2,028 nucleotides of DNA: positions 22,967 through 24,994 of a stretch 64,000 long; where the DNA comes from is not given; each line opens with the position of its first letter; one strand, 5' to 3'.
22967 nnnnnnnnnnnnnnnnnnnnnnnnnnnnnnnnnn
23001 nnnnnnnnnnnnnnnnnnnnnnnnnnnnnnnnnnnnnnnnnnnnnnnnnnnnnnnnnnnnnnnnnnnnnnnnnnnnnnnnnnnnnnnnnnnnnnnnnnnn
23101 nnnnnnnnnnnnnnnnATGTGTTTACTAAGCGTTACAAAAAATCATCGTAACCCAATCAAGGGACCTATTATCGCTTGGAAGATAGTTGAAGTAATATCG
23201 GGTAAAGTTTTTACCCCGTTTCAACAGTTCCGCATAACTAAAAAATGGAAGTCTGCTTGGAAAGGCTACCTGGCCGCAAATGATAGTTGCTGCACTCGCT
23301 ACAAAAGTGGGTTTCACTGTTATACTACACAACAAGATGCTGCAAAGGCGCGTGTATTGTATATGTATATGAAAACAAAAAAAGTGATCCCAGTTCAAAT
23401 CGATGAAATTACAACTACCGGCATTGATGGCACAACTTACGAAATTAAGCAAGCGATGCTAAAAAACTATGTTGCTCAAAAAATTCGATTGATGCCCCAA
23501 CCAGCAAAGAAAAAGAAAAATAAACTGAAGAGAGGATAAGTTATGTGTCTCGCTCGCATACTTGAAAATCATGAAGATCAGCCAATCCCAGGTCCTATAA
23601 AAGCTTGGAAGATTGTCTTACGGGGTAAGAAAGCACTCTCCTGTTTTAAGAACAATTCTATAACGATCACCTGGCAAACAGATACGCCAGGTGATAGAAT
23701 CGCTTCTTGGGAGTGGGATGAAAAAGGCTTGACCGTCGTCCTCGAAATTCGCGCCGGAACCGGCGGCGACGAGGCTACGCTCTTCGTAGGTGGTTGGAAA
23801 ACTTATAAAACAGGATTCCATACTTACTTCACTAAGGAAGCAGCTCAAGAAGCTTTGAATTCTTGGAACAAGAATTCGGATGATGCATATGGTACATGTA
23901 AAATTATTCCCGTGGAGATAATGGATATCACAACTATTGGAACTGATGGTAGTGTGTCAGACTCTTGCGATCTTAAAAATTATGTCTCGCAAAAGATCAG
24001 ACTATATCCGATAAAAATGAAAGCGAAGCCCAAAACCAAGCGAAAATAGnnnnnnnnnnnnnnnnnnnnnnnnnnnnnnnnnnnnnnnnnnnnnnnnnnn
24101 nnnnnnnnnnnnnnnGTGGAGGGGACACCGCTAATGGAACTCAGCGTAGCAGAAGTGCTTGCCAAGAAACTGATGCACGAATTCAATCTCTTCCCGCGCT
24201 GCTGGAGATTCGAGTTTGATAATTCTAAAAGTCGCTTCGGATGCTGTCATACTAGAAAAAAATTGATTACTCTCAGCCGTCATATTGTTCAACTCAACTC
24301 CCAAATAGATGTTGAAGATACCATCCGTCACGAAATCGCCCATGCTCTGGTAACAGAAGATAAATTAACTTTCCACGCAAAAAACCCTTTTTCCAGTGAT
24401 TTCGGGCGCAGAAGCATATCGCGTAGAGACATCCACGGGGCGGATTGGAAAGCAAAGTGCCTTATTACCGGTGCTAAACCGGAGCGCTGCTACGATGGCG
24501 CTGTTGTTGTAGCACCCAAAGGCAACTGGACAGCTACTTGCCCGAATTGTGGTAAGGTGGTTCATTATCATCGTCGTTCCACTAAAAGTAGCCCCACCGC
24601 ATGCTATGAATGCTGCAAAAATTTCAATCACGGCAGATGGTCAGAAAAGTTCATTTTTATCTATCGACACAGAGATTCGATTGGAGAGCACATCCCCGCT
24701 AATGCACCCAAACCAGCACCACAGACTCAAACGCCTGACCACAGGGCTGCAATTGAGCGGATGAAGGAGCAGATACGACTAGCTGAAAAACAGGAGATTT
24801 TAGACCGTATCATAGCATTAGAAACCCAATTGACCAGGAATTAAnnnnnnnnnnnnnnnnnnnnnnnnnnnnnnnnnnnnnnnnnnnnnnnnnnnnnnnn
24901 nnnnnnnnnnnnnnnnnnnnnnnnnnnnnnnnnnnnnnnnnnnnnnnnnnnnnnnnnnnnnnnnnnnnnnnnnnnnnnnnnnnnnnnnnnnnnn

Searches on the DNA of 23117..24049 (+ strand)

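Call 9: search_dna_similar(query=window:23117-24049:+, collection=phages, mode=distant)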
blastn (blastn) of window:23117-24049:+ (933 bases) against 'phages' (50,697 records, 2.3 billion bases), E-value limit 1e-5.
No match.

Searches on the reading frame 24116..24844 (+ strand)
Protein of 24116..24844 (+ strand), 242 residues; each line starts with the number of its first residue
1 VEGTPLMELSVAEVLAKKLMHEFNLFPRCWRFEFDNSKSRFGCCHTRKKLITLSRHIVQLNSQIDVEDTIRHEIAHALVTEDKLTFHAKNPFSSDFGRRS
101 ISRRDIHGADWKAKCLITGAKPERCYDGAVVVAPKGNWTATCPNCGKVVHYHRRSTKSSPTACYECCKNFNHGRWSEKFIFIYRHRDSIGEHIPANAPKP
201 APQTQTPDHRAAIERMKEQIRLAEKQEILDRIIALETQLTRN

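Call 93: search_protein_families(library=pfam, proteins=[window:24116-24844:+], max_evalue=0.01)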
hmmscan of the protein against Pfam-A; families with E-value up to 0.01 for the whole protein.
window:24116-24844:+ (242 aa): 2 families
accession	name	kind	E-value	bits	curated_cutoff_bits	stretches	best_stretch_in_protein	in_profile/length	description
PF10263.15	SprT-like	-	5.4e-09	36.3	25.6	1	31-112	20-89/108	SprT-like family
PF01863.23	YgjP-like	-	0.0035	17.8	26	1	16-78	120-178/207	YgjP-like, metallopeptidase domain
